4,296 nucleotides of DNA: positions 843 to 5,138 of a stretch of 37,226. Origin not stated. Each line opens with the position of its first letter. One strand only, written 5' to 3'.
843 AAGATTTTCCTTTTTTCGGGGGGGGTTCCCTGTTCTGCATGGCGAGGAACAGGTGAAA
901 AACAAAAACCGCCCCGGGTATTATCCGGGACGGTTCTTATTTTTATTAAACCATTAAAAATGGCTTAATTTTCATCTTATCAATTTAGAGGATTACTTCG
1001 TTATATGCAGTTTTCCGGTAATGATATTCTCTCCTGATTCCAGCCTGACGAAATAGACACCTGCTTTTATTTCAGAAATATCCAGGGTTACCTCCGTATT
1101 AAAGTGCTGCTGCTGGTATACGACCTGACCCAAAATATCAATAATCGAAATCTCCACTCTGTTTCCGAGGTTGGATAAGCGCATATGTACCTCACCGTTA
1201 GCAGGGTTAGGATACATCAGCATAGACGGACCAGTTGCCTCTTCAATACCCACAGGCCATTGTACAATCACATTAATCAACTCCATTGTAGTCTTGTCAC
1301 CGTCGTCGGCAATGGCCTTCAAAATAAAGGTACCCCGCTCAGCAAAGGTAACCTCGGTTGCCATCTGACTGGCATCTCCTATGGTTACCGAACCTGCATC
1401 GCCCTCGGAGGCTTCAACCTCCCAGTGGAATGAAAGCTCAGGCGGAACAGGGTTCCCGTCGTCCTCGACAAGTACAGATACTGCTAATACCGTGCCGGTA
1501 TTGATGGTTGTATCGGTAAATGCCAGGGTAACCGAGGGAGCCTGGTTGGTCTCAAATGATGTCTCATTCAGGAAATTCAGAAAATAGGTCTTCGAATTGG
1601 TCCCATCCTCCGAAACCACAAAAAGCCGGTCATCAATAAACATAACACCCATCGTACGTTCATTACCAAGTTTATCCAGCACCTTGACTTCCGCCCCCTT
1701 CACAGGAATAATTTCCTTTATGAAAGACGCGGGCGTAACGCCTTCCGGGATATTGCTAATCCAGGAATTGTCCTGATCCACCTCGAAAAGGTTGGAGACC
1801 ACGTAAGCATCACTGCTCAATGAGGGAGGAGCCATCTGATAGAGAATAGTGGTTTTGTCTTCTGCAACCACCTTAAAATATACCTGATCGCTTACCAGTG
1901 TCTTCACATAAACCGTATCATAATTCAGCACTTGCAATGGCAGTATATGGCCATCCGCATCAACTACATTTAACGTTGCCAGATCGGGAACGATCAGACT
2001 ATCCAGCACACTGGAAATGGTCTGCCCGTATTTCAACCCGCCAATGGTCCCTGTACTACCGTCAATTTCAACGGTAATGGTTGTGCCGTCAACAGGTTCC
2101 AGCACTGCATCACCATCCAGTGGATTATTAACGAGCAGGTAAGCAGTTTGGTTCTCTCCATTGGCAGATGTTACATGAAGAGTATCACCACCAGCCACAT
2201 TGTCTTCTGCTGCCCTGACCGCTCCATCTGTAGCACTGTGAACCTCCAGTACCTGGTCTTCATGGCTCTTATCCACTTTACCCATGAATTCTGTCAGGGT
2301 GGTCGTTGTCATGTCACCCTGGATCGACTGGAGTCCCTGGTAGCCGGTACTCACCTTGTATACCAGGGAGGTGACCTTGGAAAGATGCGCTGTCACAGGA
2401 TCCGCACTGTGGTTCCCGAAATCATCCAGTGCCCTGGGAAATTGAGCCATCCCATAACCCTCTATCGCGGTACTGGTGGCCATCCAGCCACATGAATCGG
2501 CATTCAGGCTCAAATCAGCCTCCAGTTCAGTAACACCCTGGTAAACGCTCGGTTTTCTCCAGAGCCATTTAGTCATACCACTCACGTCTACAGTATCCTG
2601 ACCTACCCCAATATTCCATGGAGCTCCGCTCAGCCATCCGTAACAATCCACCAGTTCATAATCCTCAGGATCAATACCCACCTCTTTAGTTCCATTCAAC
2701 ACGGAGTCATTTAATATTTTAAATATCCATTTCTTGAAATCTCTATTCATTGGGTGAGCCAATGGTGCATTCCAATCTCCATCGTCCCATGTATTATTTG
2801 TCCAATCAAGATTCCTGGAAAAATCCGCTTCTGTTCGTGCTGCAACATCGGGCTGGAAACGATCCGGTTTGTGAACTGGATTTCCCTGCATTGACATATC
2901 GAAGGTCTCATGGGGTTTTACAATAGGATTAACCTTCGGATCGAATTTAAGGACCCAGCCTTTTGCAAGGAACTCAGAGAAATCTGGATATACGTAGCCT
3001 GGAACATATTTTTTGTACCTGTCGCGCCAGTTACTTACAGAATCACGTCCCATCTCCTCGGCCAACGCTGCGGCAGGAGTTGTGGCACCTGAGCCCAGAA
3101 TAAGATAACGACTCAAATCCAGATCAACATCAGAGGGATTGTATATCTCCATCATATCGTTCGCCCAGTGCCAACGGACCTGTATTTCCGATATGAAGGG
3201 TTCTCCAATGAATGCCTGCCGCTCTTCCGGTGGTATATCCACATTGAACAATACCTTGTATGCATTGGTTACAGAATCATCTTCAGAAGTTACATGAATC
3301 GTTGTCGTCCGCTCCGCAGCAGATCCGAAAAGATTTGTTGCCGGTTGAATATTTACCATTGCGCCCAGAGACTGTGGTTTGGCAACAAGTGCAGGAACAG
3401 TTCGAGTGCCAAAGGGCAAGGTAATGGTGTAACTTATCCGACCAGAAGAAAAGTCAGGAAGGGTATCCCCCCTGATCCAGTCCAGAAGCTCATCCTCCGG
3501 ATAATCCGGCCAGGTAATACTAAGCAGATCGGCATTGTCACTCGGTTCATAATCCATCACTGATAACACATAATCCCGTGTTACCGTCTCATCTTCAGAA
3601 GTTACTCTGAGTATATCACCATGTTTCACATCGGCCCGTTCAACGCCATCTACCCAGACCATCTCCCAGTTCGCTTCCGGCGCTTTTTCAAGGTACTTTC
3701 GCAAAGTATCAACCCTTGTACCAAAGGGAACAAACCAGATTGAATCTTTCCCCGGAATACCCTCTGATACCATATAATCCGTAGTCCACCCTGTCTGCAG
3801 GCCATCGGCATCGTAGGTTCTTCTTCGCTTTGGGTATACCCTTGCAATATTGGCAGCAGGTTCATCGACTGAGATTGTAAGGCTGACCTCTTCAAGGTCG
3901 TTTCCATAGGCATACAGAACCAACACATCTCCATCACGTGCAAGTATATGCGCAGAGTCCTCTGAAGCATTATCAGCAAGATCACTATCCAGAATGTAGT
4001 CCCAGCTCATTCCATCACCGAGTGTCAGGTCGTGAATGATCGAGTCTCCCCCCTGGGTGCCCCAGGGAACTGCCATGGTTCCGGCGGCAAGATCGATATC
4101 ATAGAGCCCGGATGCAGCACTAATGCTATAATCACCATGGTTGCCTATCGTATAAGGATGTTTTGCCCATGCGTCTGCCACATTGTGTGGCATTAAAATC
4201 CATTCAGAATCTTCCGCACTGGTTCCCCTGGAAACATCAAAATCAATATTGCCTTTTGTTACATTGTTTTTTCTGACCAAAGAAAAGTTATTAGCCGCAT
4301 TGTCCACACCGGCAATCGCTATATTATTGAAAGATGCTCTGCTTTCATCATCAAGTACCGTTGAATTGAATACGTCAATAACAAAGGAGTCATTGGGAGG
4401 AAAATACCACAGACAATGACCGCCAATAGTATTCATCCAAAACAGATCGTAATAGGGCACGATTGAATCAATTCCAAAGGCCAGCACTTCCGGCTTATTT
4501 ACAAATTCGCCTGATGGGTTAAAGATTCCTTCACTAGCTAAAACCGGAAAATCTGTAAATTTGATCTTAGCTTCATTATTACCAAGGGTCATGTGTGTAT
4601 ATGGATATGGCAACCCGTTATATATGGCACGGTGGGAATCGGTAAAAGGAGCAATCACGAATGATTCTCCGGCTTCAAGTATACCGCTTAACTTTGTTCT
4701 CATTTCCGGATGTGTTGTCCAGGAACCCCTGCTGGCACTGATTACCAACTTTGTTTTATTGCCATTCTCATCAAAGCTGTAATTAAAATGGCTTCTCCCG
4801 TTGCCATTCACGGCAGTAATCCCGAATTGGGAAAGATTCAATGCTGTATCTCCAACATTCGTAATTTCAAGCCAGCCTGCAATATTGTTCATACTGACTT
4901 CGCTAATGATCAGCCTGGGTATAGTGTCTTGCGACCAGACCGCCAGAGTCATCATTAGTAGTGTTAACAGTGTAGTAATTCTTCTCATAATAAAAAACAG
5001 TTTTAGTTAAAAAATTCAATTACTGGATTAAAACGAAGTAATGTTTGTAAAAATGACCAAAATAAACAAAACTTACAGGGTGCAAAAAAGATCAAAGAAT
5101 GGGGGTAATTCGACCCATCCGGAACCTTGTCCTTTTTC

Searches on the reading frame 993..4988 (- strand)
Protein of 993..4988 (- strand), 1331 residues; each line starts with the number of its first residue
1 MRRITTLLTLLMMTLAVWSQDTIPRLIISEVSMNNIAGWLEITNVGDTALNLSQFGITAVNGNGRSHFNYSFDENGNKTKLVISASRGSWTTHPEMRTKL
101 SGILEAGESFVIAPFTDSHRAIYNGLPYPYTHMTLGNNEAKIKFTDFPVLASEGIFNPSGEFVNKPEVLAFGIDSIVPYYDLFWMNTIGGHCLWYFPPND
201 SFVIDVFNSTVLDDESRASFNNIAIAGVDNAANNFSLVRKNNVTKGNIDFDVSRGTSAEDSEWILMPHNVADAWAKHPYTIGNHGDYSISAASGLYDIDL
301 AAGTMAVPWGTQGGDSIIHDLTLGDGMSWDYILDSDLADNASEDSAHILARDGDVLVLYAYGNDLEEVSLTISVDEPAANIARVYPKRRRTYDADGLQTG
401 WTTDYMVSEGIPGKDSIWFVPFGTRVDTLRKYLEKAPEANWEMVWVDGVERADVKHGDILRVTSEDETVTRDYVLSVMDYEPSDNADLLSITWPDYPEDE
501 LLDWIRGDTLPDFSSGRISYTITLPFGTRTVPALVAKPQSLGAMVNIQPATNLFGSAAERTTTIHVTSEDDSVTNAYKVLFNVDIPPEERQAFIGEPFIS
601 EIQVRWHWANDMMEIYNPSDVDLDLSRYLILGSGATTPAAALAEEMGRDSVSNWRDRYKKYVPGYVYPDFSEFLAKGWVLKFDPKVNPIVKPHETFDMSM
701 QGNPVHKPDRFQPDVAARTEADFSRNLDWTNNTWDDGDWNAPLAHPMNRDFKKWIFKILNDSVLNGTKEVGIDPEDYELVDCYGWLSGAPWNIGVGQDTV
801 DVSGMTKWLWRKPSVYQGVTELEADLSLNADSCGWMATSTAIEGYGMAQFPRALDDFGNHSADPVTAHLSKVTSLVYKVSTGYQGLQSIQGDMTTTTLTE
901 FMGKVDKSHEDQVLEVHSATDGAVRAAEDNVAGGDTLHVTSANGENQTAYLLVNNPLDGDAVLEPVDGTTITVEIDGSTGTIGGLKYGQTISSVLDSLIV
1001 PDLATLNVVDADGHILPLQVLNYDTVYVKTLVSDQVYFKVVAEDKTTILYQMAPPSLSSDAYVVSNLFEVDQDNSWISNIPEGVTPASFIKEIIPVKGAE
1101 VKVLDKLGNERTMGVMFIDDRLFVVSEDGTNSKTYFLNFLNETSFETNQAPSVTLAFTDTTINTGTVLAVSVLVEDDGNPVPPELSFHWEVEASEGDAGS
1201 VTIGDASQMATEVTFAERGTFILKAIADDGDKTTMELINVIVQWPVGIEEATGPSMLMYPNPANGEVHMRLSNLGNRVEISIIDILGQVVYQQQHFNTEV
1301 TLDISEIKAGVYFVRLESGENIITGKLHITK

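Call 5: search_protein_families(library=pfam, proteins=[window:993-4988:-], max_evalue=0.01)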
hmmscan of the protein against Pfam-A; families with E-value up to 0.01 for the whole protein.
window:993-4988:- (1331 aa): 3 families
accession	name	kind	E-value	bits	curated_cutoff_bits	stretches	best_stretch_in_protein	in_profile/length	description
PF18962.6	Por_Secre_tail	-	2.6e-15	56.9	27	1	1258-1329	1-75/75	Secretion system C-terminal sorting domain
PF00932.25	LTD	-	1.5e-08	35.4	34.3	1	23-118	5-73/109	Lamin Tail Domain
PF11589.14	DUF3244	-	7.7e-05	23.1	25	1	1273-1327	37-94/96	Domain of unknown function (DUF3244)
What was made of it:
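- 993..4988 (-): 1331-aa secreted protein with an N-terminal lamin-tail domain and a T9SS C-terminal sorting domain. It is the most frequent neighbour of the cassette. PF00932 and PF18962 (call 5).
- On T9SS cargo proteins: PF18962 E 3e-15 at residues 1258-1329 of the protein encoded at 993-4988 (call 5).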

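Call 49: search_solved_structures(query=window:993-4988:-, max_evalue=1)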
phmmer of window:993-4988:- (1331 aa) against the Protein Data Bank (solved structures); distinct sequences matched with E-value up to 1: 3.
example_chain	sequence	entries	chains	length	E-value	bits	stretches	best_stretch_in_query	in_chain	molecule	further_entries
5jvk_A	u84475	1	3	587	4.7e-05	24.2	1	1240-1326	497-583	Uncharacterized protein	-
8glk_D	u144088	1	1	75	7e-05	23.6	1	1256-1323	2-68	Endonuclease I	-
8glj_D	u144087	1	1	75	0.00076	20.2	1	1256-1327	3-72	Por secretion system C-terminal sorting domain-containing protein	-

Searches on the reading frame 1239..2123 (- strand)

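Call 86: search_protein_families(library=pfam, proteins=[window:1239-2123:-], max_evalue=1)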
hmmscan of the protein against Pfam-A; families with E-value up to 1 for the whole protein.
seq(295 aa): 1 family
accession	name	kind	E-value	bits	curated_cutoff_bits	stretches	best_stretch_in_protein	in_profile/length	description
PF07559.19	FlgE_D2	-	0.18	12.7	22.7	0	145-216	25-92/142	Flagellar basal body protein FlaE D2 domain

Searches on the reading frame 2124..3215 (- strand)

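Call 86: search_protein_families(library=pfam, proteins=[window:2124-3215:-], max_evalue=1)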
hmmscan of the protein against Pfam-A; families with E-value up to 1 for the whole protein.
seq(364 aa): 3 families
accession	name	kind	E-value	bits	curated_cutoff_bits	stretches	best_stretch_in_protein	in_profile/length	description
PF00932.25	LTD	-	0.046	14.5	34.3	1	5-40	7-43/109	Lamin Tail Domain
PF09197.16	Rap1-DNA-bind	-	0.13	13.4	22.4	1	52-75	59-82/108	Rap1, DNA-binding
PF17562.7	Styelin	-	0.19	12.6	27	1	289-322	22-55/59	Styelin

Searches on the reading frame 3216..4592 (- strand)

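Call 86: search_protein_families(library=pfam, proteins=[window:3216-4592:-], max_evalue=1)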
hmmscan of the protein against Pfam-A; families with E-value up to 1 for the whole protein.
seq(459 aa): 2 families
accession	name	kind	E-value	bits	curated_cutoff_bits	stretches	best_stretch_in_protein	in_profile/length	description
PF21462.3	PsaS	-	0.053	14.1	27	1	165-230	2-64/112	Ph 6 antigen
PF12733.13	Cadherin-like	-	0.19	12.6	24.2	1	378-448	9-85/89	Cadherin-like beta sandwich domain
